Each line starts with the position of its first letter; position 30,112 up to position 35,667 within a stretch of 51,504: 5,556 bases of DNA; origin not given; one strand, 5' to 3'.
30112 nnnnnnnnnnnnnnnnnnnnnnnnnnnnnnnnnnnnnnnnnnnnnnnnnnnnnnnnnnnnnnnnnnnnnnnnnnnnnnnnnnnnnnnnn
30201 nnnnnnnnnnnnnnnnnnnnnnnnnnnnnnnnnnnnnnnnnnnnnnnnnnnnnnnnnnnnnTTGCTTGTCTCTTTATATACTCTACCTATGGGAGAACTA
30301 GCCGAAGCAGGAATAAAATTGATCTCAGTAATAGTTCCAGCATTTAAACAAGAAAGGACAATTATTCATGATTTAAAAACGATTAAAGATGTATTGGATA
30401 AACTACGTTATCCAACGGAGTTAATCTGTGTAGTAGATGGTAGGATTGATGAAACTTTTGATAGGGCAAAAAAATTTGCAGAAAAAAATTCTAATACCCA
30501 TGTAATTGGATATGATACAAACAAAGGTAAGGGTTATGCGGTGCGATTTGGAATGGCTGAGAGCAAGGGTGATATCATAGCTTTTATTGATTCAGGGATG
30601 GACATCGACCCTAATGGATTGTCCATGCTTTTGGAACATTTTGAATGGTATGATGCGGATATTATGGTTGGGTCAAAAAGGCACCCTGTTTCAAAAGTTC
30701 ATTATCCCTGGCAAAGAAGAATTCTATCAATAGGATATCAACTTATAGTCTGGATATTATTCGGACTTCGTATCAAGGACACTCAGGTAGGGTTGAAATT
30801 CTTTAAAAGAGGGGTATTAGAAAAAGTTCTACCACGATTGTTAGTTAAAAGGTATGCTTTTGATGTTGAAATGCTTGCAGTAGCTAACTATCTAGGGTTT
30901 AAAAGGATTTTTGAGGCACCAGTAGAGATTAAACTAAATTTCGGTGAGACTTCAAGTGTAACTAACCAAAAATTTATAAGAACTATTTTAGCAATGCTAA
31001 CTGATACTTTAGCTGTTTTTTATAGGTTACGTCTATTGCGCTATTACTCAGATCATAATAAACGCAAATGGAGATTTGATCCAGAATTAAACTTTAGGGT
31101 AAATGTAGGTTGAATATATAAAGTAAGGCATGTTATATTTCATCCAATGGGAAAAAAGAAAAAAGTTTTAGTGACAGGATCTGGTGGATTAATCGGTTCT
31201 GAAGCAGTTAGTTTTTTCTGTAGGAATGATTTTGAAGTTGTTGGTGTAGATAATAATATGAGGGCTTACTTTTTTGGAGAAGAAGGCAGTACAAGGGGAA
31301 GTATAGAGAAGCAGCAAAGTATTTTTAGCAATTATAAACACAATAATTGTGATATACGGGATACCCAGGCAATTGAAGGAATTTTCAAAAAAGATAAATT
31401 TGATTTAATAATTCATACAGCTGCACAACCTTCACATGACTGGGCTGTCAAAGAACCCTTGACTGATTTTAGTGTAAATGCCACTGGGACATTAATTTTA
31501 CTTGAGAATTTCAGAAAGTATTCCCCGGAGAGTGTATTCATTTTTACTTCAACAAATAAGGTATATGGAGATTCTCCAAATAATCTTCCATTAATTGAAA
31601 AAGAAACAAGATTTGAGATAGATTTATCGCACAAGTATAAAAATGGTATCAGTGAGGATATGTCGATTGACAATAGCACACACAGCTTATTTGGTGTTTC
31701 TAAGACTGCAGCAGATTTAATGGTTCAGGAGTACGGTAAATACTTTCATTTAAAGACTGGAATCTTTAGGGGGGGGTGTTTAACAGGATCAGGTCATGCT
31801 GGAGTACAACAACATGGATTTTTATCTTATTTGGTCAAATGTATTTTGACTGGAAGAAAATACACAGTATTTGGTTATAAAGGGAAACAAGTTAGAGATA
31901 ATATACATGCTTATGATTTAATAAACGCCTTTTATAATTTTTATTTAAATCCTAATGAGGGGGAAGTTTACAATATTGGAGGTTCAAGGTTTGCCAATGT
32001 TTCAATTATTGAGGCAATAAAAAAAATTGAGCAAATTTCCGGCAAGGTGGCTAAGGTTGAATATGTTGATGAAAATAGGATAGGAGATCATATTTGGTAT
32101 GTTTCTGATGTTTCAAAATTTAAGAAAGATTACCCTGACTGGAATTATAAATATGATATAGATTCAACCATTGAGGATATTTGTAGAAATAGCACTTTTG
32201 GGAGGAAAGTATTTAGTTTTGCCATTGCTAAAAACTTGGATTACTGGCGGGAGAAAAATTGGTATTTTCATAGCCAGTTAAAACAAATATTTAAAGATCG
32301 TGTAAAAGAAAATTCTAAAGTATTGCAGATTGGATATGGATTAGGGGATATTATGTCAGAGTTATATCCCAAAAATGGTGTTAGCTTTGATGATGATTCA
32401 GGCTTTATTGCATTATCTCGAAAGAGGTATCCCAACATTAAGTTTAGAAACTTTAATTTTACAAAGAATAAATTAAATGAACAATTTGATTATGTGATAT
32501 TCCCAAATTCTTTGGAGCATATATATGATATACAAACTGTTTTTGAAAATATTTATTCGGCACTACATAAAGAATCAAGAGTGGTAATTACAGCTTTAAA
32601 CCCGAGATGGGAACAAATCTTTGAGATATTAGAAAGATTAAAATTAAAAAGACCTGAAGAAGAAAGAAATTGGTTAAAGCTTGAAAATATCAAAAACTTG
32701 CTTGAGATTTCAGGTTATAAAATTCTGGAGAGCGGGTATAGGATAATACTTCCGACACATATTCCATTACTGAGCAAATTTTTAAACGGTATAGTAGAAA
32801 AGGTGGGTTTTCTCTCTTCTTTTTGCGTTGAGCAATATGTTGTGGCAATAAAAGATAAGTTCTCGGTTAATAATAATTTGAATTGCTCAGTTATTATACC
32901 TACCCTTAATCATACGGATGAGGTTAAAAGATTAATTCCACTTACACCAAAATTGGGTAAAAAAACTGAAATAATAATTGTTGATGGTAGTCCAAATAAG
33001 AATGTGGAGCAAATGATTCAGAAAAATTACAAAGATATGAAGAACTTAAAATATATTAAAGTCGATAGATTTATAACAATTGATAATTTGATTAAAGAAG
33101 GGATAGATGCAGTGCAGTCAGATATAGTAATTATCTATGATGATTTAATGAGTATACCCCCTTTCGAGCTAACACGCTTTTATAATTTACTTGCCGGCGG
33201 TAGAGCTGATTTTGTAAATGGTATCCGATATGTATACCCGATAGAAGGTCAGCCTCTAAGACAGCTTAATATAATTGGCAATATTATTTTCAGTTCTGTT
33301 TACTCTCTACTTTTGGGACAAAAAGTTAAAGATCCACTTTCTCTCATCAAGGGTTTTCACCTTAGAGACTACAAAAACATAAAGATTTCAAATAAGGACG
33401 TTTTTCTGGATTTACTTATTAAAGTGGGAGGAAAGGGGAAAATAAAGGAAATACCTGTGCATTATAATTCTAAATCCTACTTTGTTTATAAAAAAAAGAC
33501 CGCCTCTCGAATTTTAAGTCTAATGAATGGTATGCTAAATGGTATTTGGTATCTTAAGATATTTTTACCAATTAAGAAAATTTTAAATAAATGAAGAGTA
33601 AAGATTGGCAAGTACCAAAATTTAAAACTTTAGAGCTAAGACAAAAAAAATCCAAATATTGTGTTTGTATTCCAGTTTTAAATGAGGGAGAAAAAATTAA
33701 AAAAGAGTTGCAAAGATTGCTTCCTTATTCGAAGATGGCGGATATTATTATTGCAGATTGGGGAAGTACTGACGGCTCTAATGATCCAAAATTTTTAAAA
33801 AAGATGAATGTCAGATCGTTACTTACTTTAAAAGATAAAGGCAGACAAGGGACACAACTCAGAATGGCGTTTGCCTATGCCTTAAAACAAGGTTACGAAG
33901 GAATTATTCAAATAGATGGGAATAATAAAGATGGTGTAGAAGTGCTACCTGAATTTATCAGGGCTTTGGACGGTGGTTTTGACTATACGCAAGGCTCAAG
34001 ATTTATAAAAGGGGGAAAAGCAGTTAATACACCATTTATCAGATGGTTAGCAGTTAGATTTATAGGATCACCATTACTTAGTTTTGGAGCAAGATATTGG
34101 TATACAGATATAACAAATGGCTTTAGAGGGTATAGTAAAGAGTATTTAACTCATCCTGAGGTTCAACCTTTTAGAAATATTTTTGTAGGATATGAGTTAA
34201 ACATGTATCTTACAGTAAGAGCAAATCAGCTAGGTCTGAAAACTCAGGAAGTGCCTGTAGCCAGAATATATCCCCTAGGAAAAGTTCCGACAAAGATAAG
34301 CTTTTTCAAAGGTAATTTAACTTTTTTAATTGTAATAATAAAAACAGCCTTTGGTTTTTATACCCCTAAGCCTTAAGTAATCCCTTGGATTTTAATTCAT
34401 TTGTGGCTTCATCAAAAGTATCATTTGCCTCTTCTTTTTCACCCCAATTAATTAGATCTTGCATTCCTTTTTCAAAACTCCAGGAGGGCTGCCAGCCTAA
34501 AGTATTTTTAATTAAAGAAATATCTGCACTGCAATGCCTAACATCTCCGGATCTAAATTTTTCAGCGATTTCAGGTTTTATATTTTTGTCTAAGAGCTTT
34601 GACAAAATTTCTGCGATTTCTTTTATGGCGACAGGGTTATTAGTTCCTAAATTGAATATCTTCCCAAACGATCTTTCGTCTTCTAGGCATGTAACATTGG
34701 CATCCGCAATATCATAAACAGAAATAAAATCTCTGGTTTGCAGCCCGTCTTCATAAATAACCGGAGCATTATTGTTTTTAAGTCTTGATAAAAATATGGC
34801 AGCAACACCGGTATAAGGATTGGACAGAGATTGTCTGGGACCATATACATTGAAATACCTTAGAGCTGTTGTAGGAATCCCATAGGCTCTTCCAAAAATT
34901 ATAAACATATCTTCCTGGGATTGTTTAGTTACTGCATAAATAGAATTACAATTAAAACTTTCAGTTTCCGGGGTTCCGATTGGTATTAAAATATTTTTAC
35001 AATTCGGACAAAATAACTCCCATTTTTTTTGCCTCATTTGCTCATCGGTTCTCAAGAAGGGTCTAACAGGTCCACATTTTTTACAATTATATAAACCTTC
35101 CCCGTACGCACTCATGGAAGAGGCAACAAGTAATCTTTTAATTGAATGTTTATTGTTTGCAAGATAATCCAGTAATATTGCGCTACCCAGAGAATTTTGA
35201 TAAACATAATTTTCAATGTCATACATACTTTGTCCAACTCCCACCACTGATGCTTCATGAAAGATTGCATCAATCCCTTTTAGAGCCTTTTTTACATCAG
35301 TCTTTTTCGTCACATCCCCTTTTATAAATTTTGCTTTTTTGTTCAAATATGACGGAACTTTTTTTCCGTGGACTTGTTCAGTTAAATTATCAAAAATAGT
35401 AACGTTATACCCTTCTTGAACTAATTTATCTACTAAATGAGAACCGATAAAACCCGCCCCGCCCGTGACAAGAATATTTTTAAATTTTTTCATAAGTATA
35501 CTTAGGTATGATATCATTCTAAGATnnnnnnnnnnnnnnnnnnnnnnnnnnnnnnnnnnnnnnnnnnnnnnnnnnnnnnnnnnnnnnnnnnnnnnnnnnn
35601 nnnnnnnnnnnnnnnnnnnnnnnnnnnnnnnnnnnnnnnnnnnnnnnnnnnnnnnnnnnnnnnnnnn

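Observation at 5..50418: About 19 GT-C-fold genes in one locus: an extracytoplasmic glycan-tailoring array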

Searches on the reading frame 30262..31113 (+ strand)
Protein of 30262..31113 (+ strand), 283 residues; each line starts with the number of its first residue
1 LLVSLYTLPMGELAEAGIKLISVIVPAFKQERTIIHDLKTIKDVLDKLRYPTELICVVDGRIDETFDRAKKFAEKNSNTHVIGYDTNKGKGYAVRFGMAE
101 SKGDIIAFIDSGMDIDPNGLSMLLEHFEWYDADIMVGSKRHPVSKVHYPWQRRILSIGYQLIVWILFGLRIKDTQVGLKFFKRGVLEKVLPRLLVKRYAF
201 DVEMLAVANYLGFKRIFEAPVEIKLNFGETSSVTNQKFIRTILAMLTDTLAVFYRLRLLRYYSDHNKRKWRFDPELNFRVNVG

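Call 6: search_protein_families(library=pfam, max_evalue=0.01, proteins=[window:30262-31113:+])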
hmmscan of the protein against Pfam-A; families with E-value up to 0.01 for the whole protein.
window:30262-31113:+ (283 aa): 2 families
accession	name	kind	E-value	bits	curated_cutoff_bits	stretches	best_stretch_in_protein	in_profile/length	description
PF00535.33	Glycos_transf_2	-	1.9e-20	73.9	23.3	1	22-189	1-167/168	Glycosyl transferase family 2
PF13641.12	Glyco_tranf_2_3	-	0.00014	22.4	27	1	21-128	3-112/230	Glycosyltransferase like family 2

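Call 70: search_protein_families(library=ncbifam, max_evalue=0.001, proteins=[window:30262-31113:+])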
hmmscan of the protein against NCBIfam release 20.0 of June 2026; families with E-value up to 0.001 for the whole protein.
window:30262-31113:+ (283 aa): 20 families
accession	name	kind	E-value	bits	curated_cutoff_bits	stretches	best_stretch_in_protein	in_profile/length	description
TIGR03937.1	PgaC_IcaA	equivalog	6.6e-14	51.7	422.3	1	15-128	41-151/407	poly-beta-1,6-N-acetyl-D-glucosamine synthase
NF047588.1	GlcsyltransPgfSStrep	equivalog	7.4e-12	45.1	500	1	21-190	3-168/308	glycosyltransferase PgfS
NF010496.0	PRK13915.1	equivalog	1.8e-11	43.7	262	1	19-119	31-134/307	glucosyl-3-phosphoglycerate synthase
NF058614.1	PPMAGASynPpgS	equivalog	6.2e-11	42.2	370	1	23-249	4-219/226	polyprenyl-phospho-N-acetylgalactosaminyl synthase PpgS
NF007482.0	PRK10073.1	equivalog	1.3e-09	37.6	423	1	19-136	6-119/334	glycosyltransferase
NF047683.1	TeichurnBiosyTuaG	equivalog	2.1e-09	37.4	400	1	19-121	6-105/252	teichuronic acid biosynthesis protein TuaG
NF041394.1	GtaseAglG_Halo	equivalog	1.4e-08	34.3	440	1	21-140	3-119/304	glucosyl-dolichyl phosphate glucuronosyltransferase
TIGR03111.1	glyc2_xrt_Gpos1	hypoth_equivalog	5.3e-08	32.1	363.95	1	20-136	50-166/439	TIGR03111 family XrtG-associated glycosyltransferase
TIGR03965.1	mycofact_glyco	equivalog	7.5e-08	31.7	280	1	19-128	74-180/467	mycofactocin biosynthesis glycosyltransferase MftF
NF007986.1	PRK10714.1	equivalog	3.8e-07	29.4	529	1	17-189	4-172/316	undecaprenyl-phosphate 4-deoxy-4-formamido-L-arabinose transferase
NF038299.1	EPS_HpsN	equivalog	7.4e-07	28.4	425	1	20-125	2-104/317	hormogonium polysaccharide biosynthesis glycosyltransferase HpsN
TIGR04283.1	glyco_like_mftF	equivalog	9.8e-07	28.6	182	1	21-112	1-82/221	TIGR04283 family arsenosugar biosynthesis glycosyltransferase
TIGR04182.1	glyco_TIGR04182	equivalog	5.2e-06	26.1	325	1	37-221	11-188/293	S-layer glycoprotein N-glycosyltransferase AglJ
NF041875.1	EPS_EpsD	equivalog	2.6e-05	23.8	370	1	50-151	26-129/325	exopolysaccharide biosynthesis glycosyltransferase EpsD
TIGR04017.1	WcaA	equivalog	8.4e-05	22.3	495.75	1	20-128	6-111/279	colanic acid biosynthesis glycosyltransferase WcaA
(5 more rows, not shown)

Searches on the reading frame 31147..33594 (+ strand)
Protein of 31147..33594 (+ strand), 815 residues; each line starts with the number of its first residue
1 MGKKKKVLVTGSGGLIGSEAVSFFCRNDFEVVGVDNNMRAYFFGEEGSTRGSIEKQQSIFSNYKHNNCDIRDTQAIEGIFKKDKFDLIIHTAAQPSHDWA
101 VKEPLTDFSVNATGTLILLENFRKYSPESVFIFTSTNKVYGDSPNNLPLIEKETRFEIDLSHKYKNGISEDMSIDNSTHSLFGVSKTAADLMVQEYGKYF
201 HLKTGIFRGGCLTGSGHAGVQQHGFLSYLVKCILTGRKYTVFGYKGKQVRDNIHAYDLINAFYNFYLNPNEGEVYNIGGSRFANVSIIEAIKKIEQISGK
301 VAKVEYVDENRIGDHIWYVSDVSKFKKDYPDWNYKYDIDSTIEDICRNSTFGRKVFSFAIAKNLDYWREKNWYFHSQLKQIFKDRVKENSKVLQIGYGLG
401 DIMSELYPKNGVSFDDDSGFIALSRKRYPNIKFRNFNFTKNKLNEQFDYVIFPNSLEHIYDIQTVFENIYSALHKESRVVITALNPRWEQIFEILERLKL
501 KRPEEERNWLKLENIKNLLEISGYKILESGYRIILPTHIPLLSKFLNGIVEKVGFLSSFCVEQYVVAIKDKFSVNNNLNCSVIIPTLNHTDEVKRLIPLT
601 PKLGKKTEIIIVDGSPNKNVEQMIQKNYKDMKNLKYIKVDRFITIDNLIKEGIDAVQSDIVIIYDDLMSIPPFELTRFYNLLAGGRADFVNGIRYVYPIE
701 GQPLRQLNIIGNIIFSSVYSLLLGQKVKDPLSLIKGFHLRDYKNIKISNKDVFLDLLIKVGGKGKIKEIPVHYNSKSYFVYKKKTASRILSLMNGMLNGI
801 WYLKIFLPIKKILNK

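Call 6: search_protein_families(library=pfam, max_evalue=0.01, proteins=[window:31147-33594:+])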
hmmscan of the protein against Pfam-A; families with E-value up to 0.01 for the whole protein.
window:31147-33594:+ (815 aa): 12 families
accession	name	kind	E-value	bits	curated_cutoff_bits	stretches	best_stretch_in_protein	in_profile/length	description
PF01370.27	Epimerase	-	7.5e-36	124.2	20.9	1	7-278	1-240/240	NAD dependent epimerase/dehydratase family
PF16363.11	GDP_Man_Dehyd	-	1.4e-26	94.2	27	1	8-344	1-331/332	GDP-mannose 4,6 dehydratase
PF13847.12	Methyltransf_31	-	3.1e-10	40.4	27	1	387-490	2-118/145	Methyltransferase domain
PF04321.23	RmlD_sub_bind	-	6.1e-10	39.1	27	1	6-141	2-106/287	RmlD substrate binding domain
PF00535.33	Glycos_transf_2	-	1.8e-09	38.2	23.3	1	581-709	1-130/168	Glycosyl transferase family 2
PF13489.12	Methyltransf_23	-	1.3e-08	35.2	27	1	381-528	16-163/164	Methyltransferase domain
PF02719.21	Polysacc_synt_2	-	3.9e-08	33.3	20.2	1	7-139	1-131/293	Polysaccharide biosynthesis protein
PF07993.18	NAD_binding_4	-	2.2e-07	30.7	20.1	1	83-238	87-235/258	Male sterility protein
PF13649.12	Methyltransf_25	-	3.6e-06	28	27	1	392-475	1-95/97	Methyltransferase domain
PF08242.18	Methyltransf_12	-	5.2e-06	27.5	30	1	395-476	3-95/98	Methyltransferase domain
PF08241.18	Methyltransf_11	-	8.9e-06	26.7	21.2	1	393-481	1-95/95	Methyltransferase domain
PF05219.18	DREV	-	0.004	16.8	26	1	387-489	93-194/265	DREV methyltransferase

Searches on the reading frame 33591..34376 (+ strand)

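Call 6: search_protein_families(library=pfam, max_evalue=0.01, proteins=[window:33591-34376:+])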
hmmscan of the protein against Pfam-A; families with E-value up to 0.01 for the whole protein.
window:33591-34376:+ (261 aa): 1 family
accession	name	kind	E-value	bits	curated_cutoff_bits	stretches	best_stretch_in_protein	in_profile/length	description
PF00535.33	Glycos_transf_2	-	0.00056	20.3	23.3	1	24-186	1-164/168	Glycosyl transferase family 2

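Call 70: search_protein_families(library=ncbifam, max_evalue=0.001, proteins=[window:33591-34376:+])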
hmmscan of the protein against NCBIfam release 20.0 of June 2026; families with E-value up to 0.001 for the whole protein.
window:33591-34376:+ (261 aa): 3 families
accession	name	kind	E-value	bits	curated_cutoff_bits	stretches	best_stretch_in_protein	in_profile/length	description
TIGR04182.1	glyco_TIGR04182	equivalog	1.8e-07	30.8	325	1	23-251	2-216/293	S-layer glycoprotein N-glycosyltransferase AglJ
TIGR04283.1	glyco_like_mftF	equivalog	6e-06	26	182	1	25-97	3-71/221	TIGR04283 family arsenosugar biosynthesis glycosyltransferase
NF041391.1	DPhHxTase_Halo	equivalog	0.00017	20.6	375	1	92-224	58-182/213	dolichyl-phosphate hexose transferase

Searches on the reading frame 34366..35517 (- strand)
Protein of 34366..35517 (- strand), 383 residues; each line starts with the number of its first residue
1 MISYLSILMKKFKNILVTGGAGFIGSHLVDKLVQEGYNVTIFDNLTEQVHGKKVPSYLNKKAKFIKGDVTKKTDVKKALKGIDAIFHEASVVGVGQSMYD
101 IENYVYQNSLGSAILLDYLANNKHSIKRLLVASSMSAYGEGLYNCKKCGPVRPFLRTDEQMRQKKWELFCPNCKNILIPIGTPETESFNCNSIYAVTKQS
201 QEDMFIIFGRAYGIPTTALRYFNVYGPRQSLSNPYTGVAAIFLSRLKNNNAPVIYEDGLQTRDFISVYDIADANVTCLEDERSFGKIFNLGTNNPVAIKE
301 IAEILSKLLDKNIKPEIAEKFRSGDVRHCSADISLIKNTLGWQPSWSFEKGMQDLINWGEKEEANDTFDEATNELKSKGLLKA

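Call 6: search_protein_families(library=pfam, max_evalue=0.01, proteins=[window:34366-35517:-])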
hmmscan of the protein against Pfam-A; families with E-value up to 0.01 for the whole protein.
window:34366-35517:- (383 aa): 11 families
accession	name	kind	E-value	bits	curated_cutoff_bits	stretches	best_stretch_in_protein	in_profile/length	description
PF01370.27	Epimerase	-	1e-49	169.6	20.9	2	15-142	1-123/240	NAD dependent epimerase/dehydratase family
PF16363.11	GDP_Man_Dehyd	-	4.4e-44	151.7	27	2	183-354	142-331/332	GDP-mannose 4,6 dehydratase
PF01073.25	3Beta_HSD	-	5.8e-20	71.9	22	1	16-142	1-124/280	3-beta hydroxysteroid dehydrogenase/isomerase family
PF13460.12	NAD_binding_10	-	1.5e-12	48.2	27.2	1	19-140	1-104/184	NAD(P)H-binding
PF02719.21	Polysacc_synt_2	-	1.2e-11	44.7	20.2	1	15-133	1-127/293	Polysaccharide biosynthesis protein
PF05368.20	NmrA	-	3.3e-09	37.2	27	1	13-90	3-78/298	NmrA-like family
PF00106.31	adh_short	-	6.3e-09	36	26.6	1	13-86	1-75/195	short chain dehydrogenase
PF07993.18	NAD_binding_4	-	1.5e-08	34.6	20.1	1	17-239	1-216/258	Male sterility protein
PF08659.16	KR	-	0.00019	21.8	22.6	1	15-96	3-87/180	KR domain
PF02150.21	Zn_ribbon_RPB9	-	0.0064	16.8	25.2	0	169-191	3-25/36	RNA polymerases M/15 Kd subunit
PF13561.12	adh_short_C2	-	0.008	16.2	27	0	24-87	8-70/236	Enoyl-(Acyl carrier protein) reductase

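Call 70: search_protein_families(library=ncbifam, max_evalue=0.001, proteins=[window:34366-35517:-])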
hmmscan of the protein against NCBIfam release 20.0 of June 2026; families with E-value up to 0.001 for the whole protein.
window:34366-35517:- (383 aa): 78 families (the best 25 are shown)
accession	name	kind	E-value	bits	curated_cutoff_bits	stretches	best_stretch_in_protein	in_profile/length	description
TIGR01179.1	galE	equivalog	6.9e-44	150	262.3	2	14-140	1-127/332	UDP-glucose 4-epimerase GalE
TIGR01181.1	dTDP_gluc_dehyt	equivalog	3.8e-41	141.2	365.1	2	183-363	140-315/321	dTDP-glucose 4,6-dehydratase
TIGR04180.1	EDH_00030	hypoth_equivalog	5.6e-40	137.2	475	2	183-346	134-296/297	NAD-dependent 4,6-dehydratase LegB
TIGR02197.1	heptose_epim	equivalog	7.5e-34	117.3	274.6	2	213-358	159-312/316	ADP-glyceromanno-heptose 6-epimerase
NF011728.1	PRK15181.1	equivalog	1.1e-30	106.9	760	2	192-358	163-336/348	Vi polysaccharide biosynthesis UDP-N-acetylglucosaminuronic acid C-4 epimerase TviC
NF007956.0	PRK10675.1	subfamily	6.6e-27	94.5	394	2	14-140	2-130/338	UDP-glucose 4-epimerase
NF007490.0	PRK10084.1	subfamily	9.1e-24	84.1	649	1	14-359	2-334/361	dTDP-glucose 4,6-dehydratase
NF008360.0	PRK11150.1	equivalog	6.4e-22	78.1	452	2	216-358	162-305/310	ADP-glyceromanno-heptose 6-epimerase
NF007582.0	PRK10217.1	equivalog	9.5e-21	74.3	698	2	184-363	150-335/355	dTDP-glucose 4,6-dehydratase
NF042423.1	oxyalk_red_Shew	equivalog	2.2e-15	56.6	580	1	7-137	3-121/331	2-alkyl-3-oxoalkanoate reductase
NF042422.1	oxyalk_red_OleD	equivalog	7.1e-15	55.2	580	1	14-136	2-112/329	2-alkyl-3-oxoalkanoate reductase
NF008872.0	PRK11908.1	equivalog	6.4e-14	51.7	294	1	192-312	147-274/349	bifunctional UDP-4-keto-pentose/UDP-xylose synthase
NF047922.1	GDPFucSynFcl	equivalog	6.9e-14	52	500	1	190-358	130-300/308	GDP-L-fucose synthase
NF043036.1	ErythonDh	equivalog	5.7e-13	48.8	325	1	14-142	2-133/321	D-erythronate dehydrogenase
NF005998.1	PRK08125.1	equivalog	1.1e-12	47.1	777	2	192-357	461-647/649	bifunctional UDP-4-amino-4-deoxy-L-arabinose formyltransferase/UDP-glucuronic acid oxidase ArnA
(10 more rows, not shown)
